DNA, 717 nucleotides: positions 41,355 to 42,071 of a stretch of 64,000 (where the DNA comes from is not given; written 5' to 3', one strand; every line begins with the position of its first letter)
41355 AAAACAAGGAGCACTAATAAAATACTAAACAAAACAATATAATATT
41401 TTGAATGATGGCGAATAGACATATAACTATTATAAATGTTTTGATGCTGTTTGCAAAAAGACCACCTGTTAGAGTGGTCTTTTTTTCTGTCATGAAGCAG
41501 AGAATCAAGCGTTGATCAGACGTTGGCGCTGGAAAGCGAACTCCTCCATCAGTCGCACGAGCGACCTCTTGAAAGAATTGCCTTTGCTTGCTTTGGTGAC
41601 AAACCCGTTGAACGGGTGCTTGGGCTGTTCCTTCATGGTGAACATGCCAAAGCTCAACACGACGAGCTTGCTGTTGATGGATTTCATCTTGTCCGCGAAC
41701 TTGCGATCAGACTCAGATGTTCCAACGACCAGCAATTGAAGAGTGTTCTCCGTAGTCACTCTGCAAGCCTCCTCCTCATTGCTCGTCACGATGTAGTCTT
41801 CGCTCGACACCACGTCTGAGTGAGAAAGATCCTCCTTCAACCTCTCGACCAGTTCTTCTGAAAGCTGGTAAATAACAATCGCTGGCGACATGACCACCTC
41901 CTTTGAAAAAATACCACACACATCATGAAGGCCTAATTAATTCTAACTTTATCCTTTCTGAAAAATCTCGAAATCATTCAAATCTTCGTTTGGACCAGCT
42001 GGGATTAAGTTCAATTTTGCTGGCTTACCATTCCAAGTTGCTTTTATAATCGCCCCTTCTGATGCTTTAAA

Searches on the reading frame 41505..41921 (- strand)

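Call 87: search_protein_families(library=pfam, proteins=[window:41505-41921:-], max_evalue=0.01)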
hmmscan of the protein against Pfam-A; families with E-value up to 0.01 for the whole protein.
window:41505-41921:- (138 aa): 1 family
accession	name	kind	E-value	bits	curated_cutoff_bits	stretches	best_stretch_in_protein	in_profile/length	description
PF10736.14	DUF2527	-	0.0012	19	25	1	1-19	1-19/38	Protein of unknown function (DUF2627)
